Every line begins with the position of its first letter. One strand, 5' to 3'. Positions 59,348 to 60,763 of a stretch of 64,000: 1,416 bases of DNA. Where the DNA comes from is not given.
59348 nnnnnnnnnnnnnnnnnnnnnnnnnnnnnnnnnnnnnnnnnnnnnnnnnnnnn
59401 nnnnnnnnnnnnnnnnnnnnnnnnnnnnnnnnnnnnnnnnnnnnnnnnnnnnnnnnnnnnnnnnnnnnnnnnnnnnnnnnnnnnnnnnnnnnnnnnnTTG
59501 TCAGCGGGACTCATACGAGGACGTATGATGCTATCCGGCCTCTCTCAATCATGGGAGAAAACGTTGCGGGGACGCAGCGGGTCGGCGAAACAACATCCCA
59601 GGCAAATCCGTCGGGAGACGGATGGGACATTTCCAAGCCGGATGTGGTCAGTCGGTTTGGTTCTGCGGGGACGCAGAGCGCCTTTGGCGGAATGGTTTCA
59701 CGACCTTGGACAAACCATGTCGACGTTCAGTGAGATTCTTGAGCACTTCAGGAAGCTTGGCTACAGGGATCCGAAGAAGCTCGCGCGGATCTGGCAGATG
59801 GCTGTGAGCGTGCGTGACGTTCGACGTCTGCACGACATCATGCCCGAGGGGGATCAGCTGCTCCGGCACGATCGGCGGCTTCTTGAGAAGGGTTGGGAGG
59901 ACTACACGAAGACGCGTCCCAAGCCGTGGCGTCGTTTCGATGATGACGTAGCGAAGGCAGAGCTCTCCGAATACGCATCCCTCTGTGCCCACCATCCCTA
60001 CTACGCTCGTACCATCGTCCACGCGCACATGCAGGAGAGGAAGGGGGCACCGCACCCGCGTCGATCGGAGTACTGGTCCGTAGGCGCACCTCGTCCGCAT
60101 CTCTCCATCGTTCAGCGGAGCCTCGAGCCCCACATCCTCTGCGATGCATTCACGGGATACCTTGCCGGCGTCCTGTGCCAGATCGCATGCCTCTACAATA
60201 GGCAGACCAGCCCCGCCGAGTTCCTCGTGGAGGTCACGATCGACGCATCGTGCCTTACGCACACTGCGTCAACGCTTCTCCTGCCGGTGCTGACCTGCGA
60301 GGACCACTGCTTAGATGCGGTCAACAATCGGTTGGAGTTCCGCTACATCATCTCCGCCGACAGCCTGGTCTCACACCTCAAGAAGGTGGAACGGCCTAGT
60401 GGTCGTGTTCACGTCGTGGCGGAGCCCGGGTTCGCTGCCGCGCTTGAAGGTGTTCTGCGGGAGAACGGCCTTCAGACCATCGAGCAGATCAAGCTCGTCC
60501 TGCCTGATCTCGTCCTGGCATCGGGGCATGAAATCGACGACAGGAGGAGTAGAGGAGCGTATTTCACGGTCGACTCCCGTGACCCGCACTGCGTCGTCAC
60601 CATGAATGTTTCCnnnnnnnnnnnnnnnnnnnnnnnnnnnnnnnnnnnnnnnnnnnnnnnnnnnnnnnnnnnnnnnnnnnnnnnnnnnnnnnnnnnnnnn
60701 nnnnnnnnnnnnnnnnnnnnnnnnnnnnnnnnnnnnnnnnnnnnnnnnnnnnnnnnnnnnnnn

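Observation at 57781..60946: Cassette-like island between pyrE and dnaE: two unrelated ORFs with paralogous 3' palindromic elements, a pseudo-tRNA and 42-nt direct repeats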

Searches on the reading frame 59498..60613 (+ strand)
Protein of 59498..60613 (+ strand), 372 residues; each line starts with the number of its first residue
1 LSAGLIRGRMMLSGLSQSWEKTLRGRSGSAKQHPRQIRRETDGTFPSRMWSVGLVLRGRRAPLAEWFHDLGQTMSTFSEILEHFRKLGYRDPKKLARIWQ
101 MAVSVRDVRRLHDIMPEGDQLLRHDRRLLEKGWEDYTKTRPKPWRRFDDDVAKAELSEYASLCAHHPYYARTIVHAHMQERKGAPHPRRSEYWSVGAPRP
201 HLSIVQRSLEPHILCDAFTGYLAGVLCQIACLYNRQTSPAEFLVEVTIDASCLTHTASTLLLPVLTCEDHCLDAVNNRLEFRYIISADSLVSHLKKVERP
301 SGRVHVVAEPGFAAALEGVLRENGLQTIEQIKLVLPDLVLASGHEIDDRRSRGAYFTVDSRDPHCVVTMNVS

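Call 12: search_protein_families(library=pfam, proteins=[window:59717-60613:+], max_evalue=1)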
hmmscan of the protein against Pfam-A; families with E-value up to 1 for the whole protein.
window:59717-60613:+ (299 aa): 1 family
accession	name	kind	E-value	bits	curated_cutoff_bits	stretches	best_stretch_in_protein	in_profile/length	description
PF23743.1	Beta-prop_BBS7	-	0.35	10.6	27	1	175-228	127-180/299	BBS7 beta-propeller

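Call 15: find_encoding_contigs(protein=window:59717-60613:+, flank=10000, max_places=10)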
Protein window:59717-60613:+ (299 aa): no gene with exactly this product is on record in the collection.

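Call 16: find_encoding_contigs(protein=window:59498-60613:+, flank=10000, max_places=10)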
Protein seq(372 aa) (372 aa): no gene with exactly this product is on record in the collection.

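Call 19: find_homologous_proteins(query=window:59717-60613:+, max_evalue=0.01)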
Query window:59717-60613:+ (299 aa): 1 proteins with E <= 0.01 among 1602 candidates.
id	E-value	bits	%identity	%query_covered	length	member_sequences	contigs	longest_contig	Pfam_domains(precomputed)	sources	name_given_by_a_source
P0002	2.0e-202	689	100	100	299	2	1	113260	-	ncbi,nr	ncbi:hypothetical protein HYW18_01300 [Candidatus Uhrbacteria bacterium]|nr:hypothetical protein [Ca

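Call 40: search_protein_families(library=phrogs, proteins=[window:59717-60613:+], max_evalue=1)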
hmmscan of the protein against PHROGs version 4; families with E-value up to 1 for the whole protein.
window:59717-60613:+ (299 aa): 0 families

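Call 41: search_protein_families(library=padloc, proteins=[window:59717-60613:+], max_evalue=1)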
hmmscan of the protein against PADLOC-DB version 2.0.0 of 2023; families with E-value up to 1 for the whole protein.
window:59717-60613:+ (299 aa): 0 families

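Call 43: predict_structure(protein=window:59717-60613:+)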
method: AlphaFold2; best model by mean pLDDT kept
length: 299 residues; sequences in the alignment: 1
mean_pLDDT: 41.4   pTM: 0.35
mean pLDDT of the five models: 41.4, 41.4, 38.7, 32.7, 30.8
residues with pLDDT >= 90: 0; 70-90: 0; 50-70: 93; < 50: 206
segments of 3 or more residues with pLDDT < 50: 1-6, 19-42, 44-130, 132-141, 164-166, 183-194, 224-227, 229-234, 250-299
pLDDT, mean of each block of 10 residues (from residue 1): 44 54 43 39 45 40 33 26 32 30 28 30 40 42 50 55 52 58 45 52 54 54 44 50 54 35 31 28 28 24
secondary structure, 60 per line:
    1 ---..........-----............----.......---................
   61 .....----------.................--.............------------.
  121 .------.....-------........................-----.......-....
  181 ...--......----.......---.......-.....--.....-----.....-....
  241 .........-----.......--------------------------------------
elements in order: H4-13 H19-30 H35-41 H45-65 H76-92 H95-107 E128-132 H140-163 E169-175 H177-183 H186-191 H196-202 E206-212 H214-218 E221-225 E231-235 H237-249 H255-261

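Call 49: search_protein_representatives(protein=window:59717-60613:+)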
Query: 299 residues. Proteins with E-value up to 0.001 (for the whole library): 1; up to 1e-10: 1; up to 1e-30: 1. The best 1 are listed.
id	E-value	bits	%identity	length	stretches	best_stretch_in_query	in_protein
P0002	6.3e-203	689.0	100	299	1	1-299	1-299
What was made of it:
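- ORF2 also matches only itself among 1.84 billion representatives scanned by full HMMER (call 49).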

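Call 92: search_protein_families(library=ncbifam, proteins=[window:59717-60613:+], max_evalue=0.1)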
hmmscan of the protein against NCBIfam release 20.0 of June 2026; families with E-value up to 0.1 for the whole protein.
window:59717-60613:+ (299 aa): 0 families

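Call 94: search_solved_structures(query=window:59717-60613:+, max_evalue=1)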
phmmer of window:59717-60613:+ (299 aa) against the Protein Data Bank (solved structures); distinct sequences matched with E-value up to 1: 1.
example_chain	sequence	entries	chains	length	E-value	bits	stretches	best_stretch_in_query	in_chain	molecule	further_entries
3l78_A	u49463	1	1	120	0.091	15.5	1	38-99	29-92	Regulatory protein spx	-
